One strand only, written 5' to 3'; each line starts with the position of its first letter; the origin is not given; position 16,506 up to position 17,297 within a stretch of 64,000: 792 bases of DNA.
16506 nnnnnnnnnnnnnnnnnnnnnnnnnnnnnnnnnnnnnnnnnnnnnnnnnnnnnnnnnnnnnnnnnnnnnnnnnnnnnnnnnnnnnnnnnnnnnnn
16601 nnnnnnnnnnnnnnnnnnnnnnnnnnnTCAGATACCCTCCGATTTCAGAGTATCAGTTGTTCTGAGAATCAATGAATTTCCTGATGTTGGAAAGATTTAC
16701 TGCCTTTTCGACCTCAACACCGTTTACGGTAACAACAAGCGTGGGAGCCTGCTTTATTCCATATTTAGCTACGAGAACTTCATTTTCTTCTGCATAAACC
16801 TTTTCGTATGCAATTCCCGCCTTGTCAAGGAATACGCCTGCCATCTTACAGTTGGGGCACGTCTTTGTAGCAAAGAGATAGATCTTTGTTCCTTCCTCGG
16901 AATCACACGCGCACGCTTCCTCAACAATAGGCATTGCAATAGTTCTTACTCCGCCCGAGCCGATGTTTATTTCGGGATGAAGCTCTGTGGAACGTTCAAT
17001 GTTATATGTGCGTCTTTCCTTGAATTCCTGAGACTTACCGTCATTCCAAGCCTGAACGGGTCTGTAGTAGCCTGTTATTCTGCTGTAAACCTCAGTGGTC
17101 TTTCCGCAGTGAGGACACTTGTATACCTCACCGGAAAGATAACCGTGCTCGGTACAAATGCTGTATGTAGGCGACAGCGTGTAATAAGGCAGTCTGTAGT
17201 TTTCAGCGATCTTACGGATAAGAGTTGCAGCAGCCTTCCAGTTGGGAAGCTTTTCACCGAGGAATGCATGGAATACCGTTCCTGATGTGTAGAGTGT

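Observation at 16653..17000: NrdD carries its own redoxin plus an extra CxC in the linker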

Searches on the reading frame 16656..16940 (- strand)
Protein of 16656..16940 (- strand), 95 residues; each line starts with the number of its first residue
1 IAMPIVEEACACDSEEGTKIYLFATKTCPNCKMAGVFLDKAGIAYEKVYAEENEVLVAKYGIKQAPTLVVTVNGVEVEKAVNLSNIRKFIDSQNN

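Call 5: search_protein_families(library=pfam, proteins=[window:16656-16940:-], max_evalue=0.01)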
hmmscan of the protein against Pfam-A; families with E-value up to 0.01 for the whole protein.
window:16656-16940:- (95 aa): 5 families
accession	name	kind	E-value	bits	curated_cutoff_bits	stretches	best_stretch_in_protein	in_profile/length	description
PF00085.26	Thioredoxin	-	4.2e-06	27.1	23.5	1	20-88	22-99/103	Thioredoxin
PF00462.30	Glutaredoxin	-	4.6e-06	27.2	22.9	1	21-70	2-55/60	Glutaredoxin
PF13098.12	Thioredoxin_2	-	0.0025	18.6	27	0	18-75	7-85/104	Thioredoxin-like domain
PF13462.12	Thioredoxin_4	-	0.0042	17.7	23.2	0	46-91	122-164/165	Thioredoxin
PF13192.12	Thioredoxin_3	-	0.0046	17.4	24.8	1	24-70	6-55/76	Thioredoxin domain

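Call 6: search_protein_families(library=ncbifam, proteins=[window:16656-16940:-], max_evalue=0.01)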
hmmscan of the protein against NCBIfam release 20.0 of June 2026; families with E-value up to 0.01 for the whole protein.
window:16656-16940:- (95 aa): 12 families
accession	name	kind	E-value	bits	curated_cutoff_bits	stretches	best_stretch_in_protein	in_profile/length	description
TIGR02196.1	GlrX_YruB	hypoth_equivalog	3.6e-06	27.4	88.55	1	19-71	1-57/74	glutaredoxin-like protein, YruB-family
TIGR01068.1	thioredoxin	equivalog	4.5e-06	26.8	96.8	1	23-89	21-93/101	thioredoxin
TIGR02200.1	GlrX_actino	hypoth_equivalog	5.1e-05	23.6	89.5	1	20-54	2-36/77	mycoredoxin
TIGR02194.1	GlrX_NrdH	subfamily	6.4e-05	23.1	85.75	1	20-71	1-53/72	glutaredoxin-like protein NrdH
TIGR02187.2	PDO_seleno_TRX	equivalog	9.9e-05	21.8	185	1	18-81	130-197/209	protein disulfide oxidoreductase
TIGR02181.1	GRX_bact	equivalog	0.00034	20.8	90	1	20-57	1-38/80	glutaredoxin 3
TIGR00411.1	redox_disulf_1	equivalog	0.00039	20.4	92.75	1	19-71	2-60/82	MJ0307 family thioredoxin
NF006898.0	PRK09381.1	equivalog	0.00095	19.5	138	1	17-90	22-104/109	thioredoxin TrxA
NF007923.0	PRK10638.1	equivalog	0.0013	18.8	129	1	19-59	3-47/83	glutaredoxin 3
TIGR02190.1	GlrX-dom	hypoth_equivalog_domain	0.008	16.1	99.3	1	18-66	8-59/79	glutaredoxin-family domain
NF008229.0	PRK10996.1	equivalog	0.0085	15.8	125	1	27-79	64-121/141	thioredoxin TrxC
TIGR01617.1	arsC_related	subfamily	0.0097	16.2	75.05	0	20-54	1-35/117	Spx/MgsR family RNA polymerase-binding regulatory protein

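Call 27: find_homologous_proteins(query=window:16656-16940:-)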
Query window:16656-16940:- (95 aa): 84 proteins with E <= 0.001 among 87 candidates.
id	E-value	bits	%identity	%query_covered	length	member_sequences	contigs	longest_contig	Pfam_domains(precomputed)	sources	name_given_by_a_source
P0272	2.1e-41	157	83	98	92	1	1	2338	PF00462.31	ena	-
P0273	2.4e-32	128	64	94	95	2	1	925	-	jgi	jgi:ribonucleoside-triphosphate reductase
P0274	5.4e-32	127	65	96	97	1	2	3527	PF00462.31,PF00085.27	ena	-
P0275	2.5e-31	125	71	80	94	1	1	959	-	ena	-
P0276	3.6e-30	122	76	80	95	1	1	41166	PF00462.31,PF00085.27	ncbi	-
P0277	9.5e-30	120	80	78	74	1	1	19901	PF00462.31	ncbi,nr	ncbi:MAG: hypothetical protein IJW65_03845, partial [Clostridia bacterium]|nr:hypothetical protein [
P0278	5.2e-29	118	70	85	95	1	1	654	PF00462.31,PF00085.27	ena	-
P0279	1.0e-28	117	76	80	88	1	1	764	PF00462.31,PF00085.27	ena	-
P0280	7.9e-28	114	76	78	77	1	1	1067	PF00085.27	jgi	jgi:ribonucleoside-triphosphate reductase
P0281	1.1e-27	114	64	80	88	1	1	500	PF00085.27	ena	-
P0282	3.1e-27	112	66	92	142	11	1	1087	PF00462.31,PF00085.27,PF13597.12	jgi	jgi:ribonucleoside-triphosphate reductase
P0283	7.6e-26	108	61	93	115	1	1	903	PF00462.31,PF00085.27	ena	-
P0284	9.9e-25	104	63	92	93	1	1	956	PF00462.31,PF00085.27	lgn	-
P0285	1.1e-24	104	60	93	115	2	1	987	PF00462.31,PF00085.27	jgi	jgi:ribonucleoside-triphosphate reductase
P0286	5.3e-24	102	59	91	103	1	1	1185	PF00462.31,PF00085.27,PF13098.14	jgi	jgi:ribonucleoside-triphosphate reductase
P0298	4.4e-20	89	53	92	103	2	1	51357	PF00462.31,PF13192.13,PF00085.27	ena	-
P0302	1.2e-19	88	62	75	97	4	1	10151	PF00085.27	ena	-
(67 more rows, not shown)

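Call 29: find_encoding_contigs(protein=P0298, flank=6000, max_places=2)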
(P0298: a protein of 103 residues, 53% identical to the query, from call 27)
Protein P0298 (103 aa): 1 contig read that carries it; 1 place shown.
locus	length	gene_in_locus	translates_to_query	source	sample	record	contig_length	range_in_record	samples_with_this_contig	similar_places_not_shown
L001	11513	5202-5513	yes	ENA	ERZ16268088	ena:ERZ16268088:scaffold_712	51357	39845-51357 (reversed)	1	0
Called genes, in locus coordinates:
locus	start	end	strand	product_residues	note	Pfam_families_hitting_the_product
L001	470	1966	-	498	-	PF17994:Glft2_N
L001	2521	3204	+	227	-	PF04055:Radical_SAM, PF13353:Fer4_12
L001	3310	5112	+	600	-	PF03477:ATP-cone, PF13597:NRDD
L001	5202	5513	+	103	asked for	PF00085:Thioredoxin (weak), PF00462:Glutaredoxin (weak), PF13192:Thioredoxin_3 (faint)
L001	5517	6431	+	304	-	PF00070:Pyr_redox (faint), PF00890:FAD_binding_2, PF01266:DAO, PF03486:HI0933_like (weak), PF07992:Pyr_redox_2, PF12831:FAD_oxidored, PF13450:NAD_binding_8, PF13738:Pyr_redox_3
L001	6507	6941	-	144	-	PF09851:SHOCT (weak)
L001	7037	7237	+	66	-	PF13560:HTH_31, PF13744:HTH_37 (weak), PF12844:HTH_19, PF01381:HTH_3, PF04545:Sigma70_r4 (faint), PF13443:HTH_26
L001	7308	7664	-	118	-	-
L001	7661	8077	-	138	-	PF09851:SHOCT (weak)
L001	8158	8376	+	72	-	PF12844:HTH_19, PF13560:HTH_31, PF13443:HTH_26 (weak), PF01381:HTH_3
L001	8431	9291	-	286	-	PF04060:FeS, PF12838:Fer4_7 (weak), PF13237:Fer4_10 (weak), PF14697:Fer4_21 (weak), PF14697:Fer4_21 (weak), PF13237:Fer4_10, PF12838:Fer4_7, PF13187:Fer4_9, +7 more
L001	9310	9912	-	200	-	PF02508:Rnf-Nqr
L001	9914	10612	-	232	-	PF02508:Rnf-Nqr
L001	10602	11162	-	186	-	-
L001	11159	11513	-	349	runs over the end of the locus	PF03116:NQR2_RnfD_RnfE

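Call 30: find_encoding_contigs(protein=P0276, flank=6000, max_places=2)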
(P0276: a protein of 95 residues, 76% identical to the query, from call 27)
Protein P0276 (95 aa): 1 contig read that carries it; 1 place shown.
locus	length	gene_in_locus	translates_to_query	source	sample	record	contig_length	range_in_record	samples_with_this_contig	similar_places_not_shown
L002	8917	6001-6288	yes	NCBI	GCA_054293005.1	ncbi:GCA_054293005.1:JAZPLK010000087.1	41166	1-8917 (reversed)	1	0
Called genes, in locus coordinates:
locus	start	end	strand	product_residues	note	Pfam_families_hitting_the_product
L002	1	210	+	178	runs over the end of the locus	-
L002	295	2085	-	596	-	PF17297:PEPCK_N, PF00821:PEPCK_GTP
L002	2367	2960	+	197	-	PF01726:LexA_DNA_bind, PF00717:Peptidase_S24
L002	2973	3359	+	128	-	PF13353:Fer4_12, PF04055:Radical_SAM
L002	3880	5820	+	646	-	PF03477:ATP-cone, PF13597:NRDD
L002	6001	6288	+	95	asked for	PF00085:Thioredoxin (weak), PF00462:Glutaredoxin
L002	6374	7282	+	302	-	PF00890:FAD_binding_2 (weak), PF01266:DAO (faint), PF01946:Thi4 (faint), PF07992:Pyr_redox_2, PF12831:FAD_oxidored, PF13450:NAD_binding_8 (weak), PF13738:Pyr_redox_3, PF00070:Pyr_redox (weak), +1 more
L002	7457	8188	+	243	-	PF00005:ABC_tran, PF02463:SMC_N, PF13304:AAA_21 (faint)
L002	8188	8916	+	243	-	?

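Call 31: find_encoding_contigs(protein=P0302, flank=6000, max_places=2)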
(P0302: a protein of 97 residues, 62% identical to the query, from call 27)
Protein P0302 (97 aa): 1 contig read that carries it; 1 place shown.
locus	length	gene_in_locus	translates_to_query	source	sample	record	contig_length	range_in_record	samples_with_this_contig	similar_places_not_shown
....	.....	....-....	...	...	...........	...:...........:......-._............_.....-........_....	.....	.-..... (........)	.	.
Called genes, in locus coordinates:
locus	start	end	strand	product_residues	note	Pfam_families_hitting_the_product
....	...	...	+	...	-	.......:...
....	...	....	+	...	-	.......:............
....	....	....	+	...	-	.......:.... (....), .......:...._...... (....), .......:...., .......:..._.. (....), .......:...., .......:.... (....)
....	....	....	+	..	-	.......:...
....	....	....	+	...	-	-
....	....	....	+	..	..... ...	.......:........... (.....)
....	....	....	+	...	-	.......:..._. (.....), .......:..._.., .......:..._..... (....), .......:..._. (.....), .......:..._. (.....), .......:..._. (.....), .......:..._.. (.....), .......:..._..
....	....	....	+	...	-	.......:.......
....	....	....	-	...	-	-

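Call 64: predict_structure(alignment_id=A3)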
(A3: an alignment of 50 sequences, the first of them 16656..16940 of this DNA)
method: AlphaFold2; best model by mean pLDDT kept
length: 95 residues; sequences in the alignment: 50
mean_pLDDT: 85.4   pTM: 0.72
mean pLDDT of the five models: 85.4, 83.0, 81.7, 81.4, 81.0
residues with pLDDT >= 90: 71; 70-90: 8; 50-70: 4; < 50: 12
segments of 3 or more residues with pLDDT < 50: 1-3, 7-14
pLDDT, mean of each block of 10 residues (from residue 1): 47 64 94 95 94 93 95 91 95 85
secondary structure, 60 per line:
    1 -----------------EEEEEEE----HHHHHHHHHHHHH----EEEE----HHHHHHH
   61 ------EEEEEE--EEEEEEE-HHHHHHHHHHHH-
elements in order: E18-24 H29-41 E46-49 H54-60 E67-72 E75-81 H83-94

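Call 66: fold_search(model_id=the predicted structure, library=pdb)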
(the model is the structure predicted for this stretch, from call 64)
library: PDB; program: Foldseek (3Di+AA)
matches with E <= 10: 1592; with E <= 0.001: 353
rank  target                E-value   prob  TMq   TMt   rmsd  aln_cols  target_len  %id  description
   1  2o85                  1.4e-06  1.00  0.67  0.62   2.8        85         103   27  S. Aureus thioredoxin P31T mutant (released 2007-07-24)
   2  2o7k                  1.5e-06  1.00  0.66  0.61   3.0        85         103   29  S. aureus thioredoxin (released 2007-07-24)
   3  9nce                  1.5e-06  1.00  0.65  0.60   3.2        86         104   26  Oxidized Treponema pallidum thioredoxin strain Nichols (released 2026-02-11)
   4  9ncl                  1.7e-06  1.00  0.64  0.58   3.2        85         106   26  Arsenic treated Treponema pallidum thioredoxin strain Nichols (released 2026-02-11)
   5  2o87                  1.9e-06  1.00  0.66  0.61   3.0        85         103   29  S. aureus thioredoxin P31S mutant (released 2007-07-24)
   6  2i4a                  3.1e-06  1.00  0.67  0.61   2.7        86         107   24  Crystal structure of thioredoxin from the acidophile Acetobacter aceti (released 2007-01-09)
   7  2voc_B                3.1e-06  1.00  0.64  0.59   3.0        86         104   26  THIOREDOXIN A ACTIVE SITE MUTANTS FORM MIXED DISULFIDE DIMERS THAT RESEMBLE ENZYME-SUBSTRATE REACTION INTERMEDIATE (released 2009-03-10)
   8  2o89                  3.3e-06  1.00  0.67  0.62   2.8        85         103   26  S. aureus thioredoxin P31T/C32S mutant (released 2007-07-24)
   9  3ziv_A                3.3e-06  1.00  0.66  0.61   2.8        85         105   25  Crystal Structure of Ancestral Thioredoxin Relative to last Archaea- Eukaryotes Common Ancestor (AECA) from the Precam (released 2013-08-21)
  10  2gzy_MODEL_1_A        3.6e-06  1.00  0.68  0.62   2.7        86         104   26  solution structures of the reduced form of thioredoxin from Bacillus subtilis (released 2007-02-13)
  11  4xhm_A                3.6e-06  1.00  0.68  0.60   2.7        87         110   22  Archaeoglobus fulgidus thioredoxin 3 M60H (released 2015-04-29)
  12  4xhm_B                3.8e-06  1.00  0.69  0.61   2.7        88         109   22  Archaeoglobus fulgidus thioredoxin 3 M60H (released 2015-04-29)
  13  6h1y_A                4.1e-06  1.00  0.67  0.60   2.6        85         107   25  CRYSTAL STRUCTURE OF A CHIMERIC VARIANT OF THIOREDOXIN FROM ESCHERICHIA COLI (released 2019-02-06)
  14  5hr1_C                4.6e-06  1.00  0.67  0.60   2.7        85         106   26  Crystal structure of thioredoxin L107A mutant (released 2017-02-22)
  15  6kil                  4.9e-06  1.00  0.70  0.60   2.0        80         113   26  N21Q mutant thioredoxin from Halobacterium salinarum NRC-1 (released 2020-01-15)
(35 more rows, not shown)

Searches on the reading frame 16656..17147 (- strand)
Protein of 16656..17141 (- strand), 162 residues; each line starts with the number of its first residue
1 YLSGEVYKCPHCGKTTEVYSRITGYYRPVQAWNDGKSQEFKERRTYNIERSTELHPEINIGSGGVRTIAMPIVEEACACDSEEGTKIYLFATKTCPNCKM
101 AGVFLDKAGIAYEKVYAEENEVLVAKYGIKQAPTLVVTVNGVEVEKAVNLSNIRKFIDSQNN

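Call 23: search_protein_representatives(protein=window:16656-17141:-)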
Query: 162 residues. Proteins with E-value up to 0.001 (for the whole library): 2867; up to 1e-10: 402; up to 1e-30: 19. The best 150 are listed.
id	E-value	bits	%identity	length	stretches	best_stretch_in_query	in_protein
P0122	4.8e-41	156.6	54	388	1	1-160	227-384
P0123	1.0e-39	152.3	61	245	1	1-157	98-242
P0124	4.8e-38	146.8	54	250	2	1-80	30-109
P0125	9.2e-38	145.9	57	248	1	5-148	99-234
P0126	3.3e-37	144.1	50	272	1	1-159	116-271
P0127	8.4e-37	142.8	52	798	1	1-160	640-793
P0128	7.3e-36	139.8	52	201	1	1-156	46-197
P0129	7.3e-36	139.7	47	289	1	1-159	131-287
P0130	2.9e-35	137.8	53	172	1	1-140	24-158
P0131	5.1e-35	137.0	52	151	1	2-157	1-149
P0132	1.4e-34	135.6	47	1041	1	1-161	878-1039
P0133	2.7e-34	134.6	52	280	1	1-160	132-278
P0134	9.9e-34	132.8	53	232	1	3-159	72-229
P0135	1.9e-33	131.9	51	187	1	2-159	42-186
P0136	2.5e-33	131.5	54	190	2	1-81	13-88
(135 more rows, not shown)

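Call 36: find_related_loci(query=A1, collection=genome_contigs, flank=4000)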
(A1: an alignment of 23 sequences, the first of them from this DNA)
Query A1 (164 aa) in genome_contigs; peptide patterns used: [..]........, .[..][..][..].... (x = any residue, [..] = any of these).
600 stretches matched a pattern (row limit reached: there are more); 590 encode a relative of the query (tblastn E <= 1e-3); the best 80 are kept; 80 distinct loci.
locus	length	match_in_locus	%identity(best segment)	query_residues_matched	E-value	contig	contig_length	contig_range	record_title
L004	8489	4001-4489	76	1-161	2e-80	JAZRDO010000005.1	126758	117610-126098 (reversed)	MAG: Eubacteriales bacterium isolate T1900045506_YK20190200.MAGScoT_cleanbin_000014 SGB_7531_k141_2956209, whole genome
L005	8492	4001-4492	71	1-161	3e-78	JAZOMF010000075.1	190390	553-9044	MAG: Eubacteriales bacterium isolate T1900045650_YK20190344.MAGScoT_cleanbin_000011 SGB_8194_k141_427569, whole genome s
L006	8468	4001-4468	65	1-161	2e-67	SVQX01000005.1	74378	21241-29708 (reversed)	MAG: Oscillospiraceae bacterium isolate SIG628 NODE_2076_length_74378_cov_1.948405, whole genome shotgun sequence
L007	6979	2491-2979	58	1-158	2e-57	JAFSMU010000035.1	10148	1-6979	MAG: Clostridia bacterium isolate RGIG3285 Goat_Reticulum-4__c594300, whole genome shotgun sequence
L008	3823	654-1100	58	1-159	3e-55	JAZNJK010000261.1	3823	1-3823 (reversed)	MAG: Eubacteriales bacterium isolate T1900044680_TS20190146.MAGScoT_cleanbin_000021 SGB_1680_k141_1134091, whole genome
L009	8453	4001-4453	55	1-161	4e-54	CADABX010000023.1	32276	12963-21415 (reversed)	MAG: Ruminococcaceae bacterium isolate RUG13155 genome assembly, contig: RUG13155_asm_23, whole genome shotgun sequence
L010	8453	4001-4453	58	1-163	8e-54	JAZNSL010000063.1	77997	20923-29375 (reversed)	MAG: Acutalibacteraceae bacterium isolate T1900044809_TS20190275.MAGScoT_cleanbin_000020 SGB_2773_k141_355492, whole gen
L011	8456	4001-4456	56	1-162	2e-53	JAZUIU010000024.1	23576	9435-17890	MAG: Oscillospiraceae bacterium isolate T1900045262_TH20190032.MAGScoT_cleanbin_000010 SGB_5834_k141_171403, whole genom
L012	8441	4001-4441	56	1-160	5e-53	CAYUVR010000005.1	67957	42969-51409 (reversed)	MAG TPA_asm: uncultured Faecalibacterium sp. isolate SRP315200_co2_478 genome assembly, contig: NODE_107_length_67957_co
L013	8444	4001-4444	56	1-160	2e-52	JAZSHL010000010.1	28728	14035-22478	MAG: Acutalibacteraceae bacterium isolate T1900044575_TS20190041.MAGScoT_cleanbin_000038 SGB_486_k141_2424092, whole gen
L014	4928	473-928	53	1-163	1e-52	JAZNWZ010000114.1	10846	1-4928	MAG: Candidatus Fimenecus sp. isolate T1900044781_TS20190247.MAGScoT_cleanbin_000031 SGB_2557_k141_509531, whole genome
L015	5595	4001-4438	57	1-158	1e-52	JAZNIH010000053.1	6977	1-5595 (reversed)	MAG: Acutalibacteraceae bacterium isolate T1900044687_TS20190153.MAGScoT_cleanbin_000020 SGB_1728_k141_845428, whole gen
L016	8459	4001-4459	56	1-162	3e-52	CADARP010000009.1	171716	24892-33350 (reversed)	MAG: Ruminococcaceae bacterium isolate RUG13553 genome assembly, contig: RUG13553_asm_9, whole genome shotgun sequence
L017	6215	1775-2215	56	1-160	2e-52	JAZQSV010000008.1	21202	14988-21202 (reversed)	MAG: Acutalibacteraceae bacterium isolate T1900045195_TC20190191.MAGScoT_cleanbin_000011 SGB_5315_k141_1428972, whole ge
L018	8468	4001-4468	55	1-159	3e-52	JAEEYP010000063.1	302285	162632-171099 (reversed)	MAG: Clostridiales bacterium isolate Tb.RUG.63 k141_7680027_flag=1_multi=19.0000_len=302285, whole genome shotgun sequen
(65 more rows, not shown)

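Call 74: search_dna_similar(query=window:16656-17141:-, collection=phages, mode=protein, max_rows=15)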
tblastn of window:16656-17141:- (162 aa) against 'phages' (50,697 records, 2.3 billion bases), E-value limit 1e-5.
Records with a match: 4; places in all: 4; records where one place covers at least 80% of the query: 1.
Best place of each record, by identity: <60% 4.
By first word of the organism name: Bacteriophage 1; Oceanotoga 1; Methanobacterium 1; ANMV-1 1.
By host as written in the record: - 1; Oceanotoga teriensis UFV_LIMV02 1; Methanothermobacter thermautotrophicus 1; uncultured archaeon 1.
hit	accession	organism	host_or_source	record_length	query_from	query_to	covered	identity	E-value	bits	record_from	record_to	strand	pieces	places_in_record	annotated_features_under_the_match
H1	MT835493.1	Bacteriophage sp.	human fecal samples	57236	1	159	98%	49.1%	1e-40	149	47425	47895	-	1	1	record has no annotation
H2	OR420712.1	Oceanotoga phage vB_OteS-UFV02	Oceanotoga teriensis UFV_LIMV02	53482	1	48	30%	54.2%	4e-8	57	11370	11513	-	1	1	ribonucleotide reductase of class III (anaerobic), large subunit | hypothetical protein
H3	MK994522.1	Methanobacterium virus PhiF1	Methanothermobacter thermautotrophicus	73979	9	48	25%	53.7%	8e-7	53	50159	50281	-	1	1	putative anearobic ribonucleoside triphosphate reductase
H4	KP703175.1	ANMV-1 virus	uncultured archaeon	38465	7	46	25%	49.0%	3e-6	51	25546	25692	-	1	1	anaerobic ribonucleoside triphosphate reductase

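Call 75: get_annotated_region(hit=H1, flank=3000)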
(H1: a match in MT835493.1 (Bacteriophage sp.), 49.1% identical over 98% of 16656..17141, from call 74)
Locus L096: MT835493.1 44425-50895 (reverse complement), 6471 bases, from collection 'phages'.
description: UNVERIFIED: Bacteriophage sp. clone scaffold_36 genomic sequence.
organism: Bacteriophage sp. (NCBI taxid 38018)
taxonomy: Viruses
host: -; source: human fecal samples; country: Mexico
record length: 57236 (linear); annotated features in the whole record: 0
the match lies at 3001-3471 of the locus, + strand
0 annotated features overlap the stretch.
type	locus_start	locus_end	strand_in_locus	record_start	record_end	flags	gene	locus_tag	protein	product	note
